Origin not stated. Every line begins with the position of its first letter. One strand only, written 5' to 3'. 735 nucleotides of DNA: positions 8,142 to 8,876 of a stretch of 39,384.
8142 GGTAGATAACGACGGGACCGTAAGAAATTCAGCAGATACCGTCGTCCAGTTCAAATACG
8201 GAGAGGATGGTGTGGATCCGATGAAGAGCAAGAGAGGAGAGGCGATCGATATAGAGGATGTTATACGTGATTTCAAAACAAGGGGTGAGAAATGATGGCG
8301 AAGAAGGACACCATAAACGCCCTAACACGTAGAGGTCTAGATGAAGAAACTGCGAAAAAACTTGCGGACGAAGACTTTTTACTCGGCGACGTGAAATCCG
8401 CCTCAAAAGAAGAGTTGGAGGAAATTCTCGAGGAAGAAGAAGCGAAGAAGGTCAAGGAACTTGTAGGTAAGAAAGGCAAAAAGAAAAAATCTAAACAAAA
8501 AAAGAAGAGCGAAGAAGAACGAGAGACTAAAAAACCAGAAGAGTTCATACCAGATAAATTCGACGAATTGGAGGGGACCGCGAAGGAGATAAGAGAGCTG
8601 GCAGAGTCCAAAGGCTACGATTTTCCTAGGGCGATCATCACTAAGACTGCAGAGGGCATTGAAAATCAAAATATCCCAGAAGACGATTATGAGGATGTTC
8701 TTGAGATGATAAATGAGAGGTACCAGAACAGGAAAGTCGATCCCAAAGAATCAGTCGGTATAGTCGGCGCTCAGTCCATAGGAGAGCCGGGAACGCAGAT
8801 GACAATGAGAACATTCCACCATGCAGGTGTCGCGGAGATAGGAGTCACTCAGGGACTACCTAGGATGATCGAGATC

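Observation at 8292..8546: RpoA'' carries an N-terminal helix-hairpin-helix-like module plus a poly-lysine linker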

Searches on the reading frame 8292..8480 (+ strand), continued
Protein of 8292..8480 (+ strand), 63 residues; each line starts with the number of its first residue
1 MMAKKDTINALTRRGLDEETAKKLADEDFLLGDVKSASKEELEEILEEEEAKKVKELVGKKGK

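Call 57: find_homologous_proteins(query=A1, max_evalue=0.001)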
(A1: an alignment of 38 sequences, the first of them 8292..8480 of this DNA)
Query A1 (38 sequences) (63 aa, profile of the alignment): 11 proteins with E <= 0.001 among 899 candidates.
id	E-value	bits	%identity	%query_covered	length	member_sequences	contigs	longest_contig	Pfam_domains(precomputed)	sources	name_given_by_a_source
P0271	2.9e-17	81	37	94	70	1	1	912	-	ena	-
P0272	5.4e-15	73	49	65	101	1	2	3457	-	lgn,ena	-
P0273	5.6e-15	73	49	65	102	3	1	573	-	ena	-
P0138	6.3e-15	73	37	94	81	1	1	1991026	-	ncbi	ncbi:MAG: hypothetical protein JSV43_05525, partial [Methanobacteriota archaeon]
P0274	3.4e-13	68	36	79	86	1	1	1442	-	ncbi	-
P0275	5.4e-13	67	42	79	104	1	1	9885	-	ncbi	ncbi:MAG: hypothetical protein ACE5JE_08715, partial [Thermoplasmata archaeon]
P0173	3.5e-12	64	43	84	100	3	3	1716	-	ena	-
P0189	8.9e-10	57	51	65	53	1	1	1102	-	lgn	-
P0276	2.4e-9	55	37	84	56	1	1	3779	-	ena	-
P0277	9.3e-8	50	53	68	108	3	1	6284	-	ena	-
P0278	2.1e-7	49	56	68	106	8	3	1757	-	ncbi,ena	-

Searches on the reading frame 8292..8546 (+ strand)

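Call 5: search_protein_families(library=pfam, proteins=[window:8292-8546:+], max_evalue=10)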
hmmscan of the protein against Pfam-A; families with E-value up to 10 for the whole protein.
window:8292-8546:+ (85 aa): 3 families
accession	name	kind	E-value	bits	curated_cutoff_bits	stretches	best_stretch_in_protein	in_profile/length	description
PF13399.11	LytR_C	-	0.047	15.1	22.2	1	9-68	8-72/86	LytR cell envelope-related transcriptional attenuator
PF22920.2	UvrC_RNaseH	-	0.097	13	24.3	1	35-66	69-100/116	UvrC Ribonuclease H-like domain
PF01019.26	G_glu_transpept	-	0.15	11.3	27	1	24-78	269-325/512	Gamma-glutamyltranspeptidase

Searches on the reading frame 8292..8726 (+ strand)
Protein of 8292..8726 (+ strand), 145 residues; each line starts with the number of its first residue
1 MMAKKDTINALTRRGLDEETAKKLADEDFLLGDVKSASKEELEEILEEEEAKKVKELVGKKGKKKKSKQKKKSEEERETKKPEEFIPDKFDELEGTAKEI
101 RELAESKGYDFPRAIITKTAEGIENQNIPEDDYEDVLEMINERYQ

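Call 5: search_protein_families(library=pfam, proteins=[window:8292-8726:+], max_evalue=10)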
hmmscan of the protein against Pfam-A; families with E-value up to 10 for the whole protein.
window:8292-8726:+ (145 aa): 3 families
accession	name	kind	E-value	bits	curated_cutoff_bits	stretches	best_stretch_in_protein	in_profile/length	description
PF13399.11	LytR_C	-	0.08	14.3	22.2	1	9-68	8-72/86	LytR cell envelope-related transcriptional attenuator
PF08432.15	Vfa1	-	0.83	10.4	27.3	1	25-93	44-124/179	AAA-ATPase Vps4-associated protein 1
PF22770.2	POP1_C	-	2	9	24.3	1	35-90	30-84/174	POP1 C-terminal domain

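Call 6: search_protein_families(library=ncbifam, proteins=[window:8292-8726:+], max_evalue=10)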
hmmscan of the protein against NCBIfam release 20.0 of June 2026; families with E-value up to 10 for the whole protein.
window:8292-8726:+ (145 aa): 5 families
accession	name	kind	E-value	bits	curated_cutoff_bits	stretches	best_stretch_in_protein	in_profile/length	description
NF002560.0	PRK02135.1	equivalog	0.013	14.9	183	1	3-54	124-174/200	tRNA (pseudouridine(54)-N(1))-methyltransferase TrmY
NF053710.1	RNA_heli_RhlE2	exception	0.41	8.9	925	1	24-98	372-493/635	RNA helicase RhlE2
NF003232.0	PRK04195.2-2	equivalog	0.46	9.3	701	1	28-83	390-442/480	replication factor C large subunit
TIGR01869.1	casC_Cse4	exception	5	6.9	178.05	1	37-119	76-155/325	type I-E CRISPR-associated protein Cas7/Cse4/CasC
TIGR01554.3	major_cap_HK97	equivalog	8.3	5.4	27.5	1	6-109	6-114/385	phage major capsid protein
